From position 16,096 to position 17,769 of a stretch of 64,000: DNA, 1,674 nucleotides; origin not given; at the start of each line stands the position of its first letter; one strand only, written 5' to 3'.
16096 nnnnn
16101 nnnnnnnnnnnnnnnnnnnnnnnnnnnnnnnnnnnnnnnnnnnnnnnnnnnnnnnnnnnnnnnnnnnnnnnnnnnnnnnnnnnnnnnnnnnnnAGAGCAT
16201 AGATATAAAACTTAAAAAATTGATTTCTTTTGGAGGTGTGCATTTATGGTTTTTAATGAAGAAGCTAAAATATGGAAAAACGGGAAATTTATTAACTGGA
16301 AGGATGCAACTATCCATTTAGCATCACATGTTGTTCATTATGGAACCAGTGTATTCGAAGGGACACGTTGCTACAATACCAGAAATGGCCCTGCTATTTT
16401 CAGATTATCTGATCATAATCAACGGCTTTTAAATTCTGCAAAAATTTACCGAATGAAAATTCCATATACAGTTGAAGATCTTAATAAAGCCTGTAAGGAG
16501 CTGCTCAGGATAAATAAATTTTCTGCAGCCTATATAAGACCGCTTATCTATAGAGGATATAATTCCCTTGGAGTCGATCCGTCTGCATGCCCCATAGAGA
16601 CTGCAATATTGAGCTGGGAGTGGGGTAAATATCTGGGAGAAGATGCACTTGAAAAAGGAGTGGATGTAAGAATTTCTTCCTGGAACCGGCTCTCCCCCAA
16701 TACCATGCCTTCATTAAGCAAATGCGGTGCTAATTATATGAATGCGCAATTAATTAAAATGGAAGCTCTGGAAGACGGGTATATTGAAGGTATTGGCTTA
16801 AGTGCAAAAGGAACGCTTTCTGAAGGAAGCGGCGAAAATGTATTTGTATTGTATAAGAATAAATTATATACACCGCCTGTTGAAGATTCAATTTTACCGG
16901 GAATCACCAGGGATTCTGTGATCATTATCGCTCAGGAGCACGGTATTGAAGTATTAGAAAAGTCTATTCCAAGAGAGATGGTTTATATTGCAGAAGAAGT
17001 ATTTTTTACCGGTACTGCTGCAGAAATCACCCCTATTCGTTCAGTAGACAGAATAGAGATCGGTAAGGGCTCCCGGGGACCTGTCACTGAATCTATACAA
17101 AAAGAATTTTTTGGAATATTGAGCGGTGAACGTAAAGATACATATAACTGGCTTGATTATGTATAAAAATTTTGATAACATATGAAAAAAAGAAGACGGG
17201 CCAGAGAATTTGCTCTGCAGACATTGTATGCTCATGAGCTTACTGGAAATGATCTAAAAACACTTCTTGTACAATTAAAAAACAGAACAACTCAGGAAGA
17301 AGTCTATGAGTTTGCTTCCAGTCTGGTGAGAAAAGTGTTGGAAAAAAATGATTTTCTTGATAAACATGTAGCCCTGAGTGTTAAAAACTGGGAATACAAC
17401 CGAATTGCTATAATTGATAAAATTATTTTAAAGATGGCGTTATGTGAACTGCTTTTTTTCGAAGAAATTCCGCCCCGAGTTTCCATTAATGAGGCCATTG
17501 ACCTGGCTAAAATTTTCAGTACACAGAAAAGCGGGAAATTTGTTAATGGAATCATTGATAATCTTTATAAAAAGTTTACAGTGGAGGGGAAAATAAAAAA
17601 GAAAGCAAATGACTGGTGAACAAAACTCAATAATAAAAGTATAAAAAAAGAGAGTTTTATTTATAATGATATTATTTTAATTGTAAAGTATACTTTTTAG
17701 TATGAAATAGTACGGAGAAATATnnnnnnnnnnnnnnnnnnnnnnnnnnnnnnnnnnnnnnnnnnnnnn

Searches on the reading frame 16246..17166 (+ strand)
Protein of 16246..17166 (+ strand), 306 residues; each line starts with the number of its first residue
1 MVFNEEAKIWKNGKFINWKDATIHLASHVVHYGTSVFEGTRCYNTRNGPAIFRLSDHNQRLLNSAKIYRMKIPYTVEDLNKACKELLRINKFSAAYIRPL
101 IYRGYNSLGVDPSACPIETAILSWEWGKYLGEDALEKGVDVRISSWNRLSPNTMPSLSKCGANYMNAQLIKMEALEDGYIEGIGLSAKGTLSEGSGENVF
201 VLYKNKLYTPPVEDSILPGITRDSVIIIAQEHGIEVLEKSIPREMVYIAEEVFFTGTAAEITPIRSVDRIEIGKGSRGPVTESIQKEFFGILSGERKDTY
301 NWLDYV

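Call 19: search_protein_families(library=pfam, proteins=[window:16246-17166:+], max_evalue=0.00001)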
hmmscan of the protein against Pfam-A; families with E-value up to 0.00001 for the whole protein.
window:16246-17166:+ (306 aa): 1 family
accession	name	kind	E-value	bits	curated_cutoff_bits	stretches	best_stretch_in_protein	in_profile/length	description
PF01063.24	Aminotran_4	-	6.1e-44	150.9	28.5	1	36-267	2-223/223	Amino-transferase class IV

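Call 41: search_protein_families(library=ncbifam, proteins=[window:16246-17166:+], max_evalue=0.001)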
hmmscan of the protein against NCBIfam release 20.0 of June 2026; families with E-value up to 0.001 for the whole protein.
window:16246-17166:+ (306 aa): 18 families
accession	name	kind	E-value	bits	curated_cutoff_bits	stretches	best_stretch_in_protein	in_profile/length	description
NF005146.0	PRK06606.1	equivalog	4.4e-130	433.1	279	1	3-306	3-306/307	branched-chain amino acid transaminase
TIGR01122.1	ilvE_I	equivalog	2.2e-124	414.5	245.55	1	10-306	1-298/298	branched-chain-amino-acid transaminase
NF005726.0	PRK07544.1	equivalog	3.9e-78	262.5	396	1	5-274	9-273/295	branched-chain amino acid aminotransferase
NF006185.0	PRK08320.1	subfamily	8.8e-73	245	363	1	6-292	2-283/292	branched-chain amino acid aminotransferase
NF009126.0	PRK12479.1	equivalog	5.1e-59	199.9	518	1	6-289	3-281/299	branched-chain-amino-acid transaminase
NF009897.0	PRK13357.1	equivalog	1.3e-46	159.1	307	1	6-305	40-356/358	branched-chain amino acid aminotransferase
TIGR01123.1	ilvE_II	equivalog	1.3e-41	142.6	250.05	1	10-305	1-312/313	branched-chain-amino-acid transaminase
TIGR01121.1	D_amino_aminoT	equivalog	9.5e-41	139.8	277.45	1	10-288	3-271/276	D-amino-acid transaminase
NF005209.0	PRK06680.1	subfamily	2.5e-36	125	320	1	9-290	5-279/286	D-amino-acid transaminase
NF005800.0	PRK07650.1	equivalog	6.5e-34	117.5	308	1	9-288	3-272/290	aminodeoxychorismate lyase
NF009896.0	PRK13356.1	equivalog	1.6e-31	109.5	262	1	4-286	5-277/287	branched-chain amino acid aminotransferase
TIGR03461.1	pabC_Proteo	equivalog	2e-21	76.4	176.85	1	20-271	7-249/262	aminodeoxychorismate lyase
NF009066.0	PRK12400.1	equivalog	8.1e-20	71.4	538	1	185-292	175-282/290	D-amino-acid transaminase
NF004761.0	PRK06092.1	equivalog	1.8e-19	70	260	1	20-272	9-252/268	aminodeoxychorismate lyase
NF005888.0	PRK07849.1-3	equivalog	5.1e-18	65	273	1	14-268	20-270/298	aminodeoxychorismate lyase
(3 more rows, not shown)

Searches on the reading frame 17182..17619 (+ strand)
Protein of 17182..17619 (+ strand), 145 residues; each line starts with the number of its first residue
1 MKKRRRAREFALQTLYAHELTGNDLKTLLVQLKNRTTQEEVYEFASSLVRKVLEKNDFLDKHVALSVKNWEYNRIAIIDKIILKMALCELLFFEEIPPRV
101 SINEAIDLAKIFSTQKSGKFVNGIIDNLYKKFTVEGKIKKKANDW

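Call 19: search_protein_families(library=pfam, proteins=[window:17182-17619:+], max_evalue=0.00001)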
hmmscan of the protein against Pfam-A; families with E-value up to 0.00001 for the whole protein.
window:17182-17619:+ (145 aa): 1 family
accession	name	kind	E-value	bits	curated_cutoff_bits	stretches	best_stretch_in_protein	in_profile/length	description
PF01029.23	NusB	-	9.2e-32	110.7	23.1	1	5-130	1-133/133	NusB family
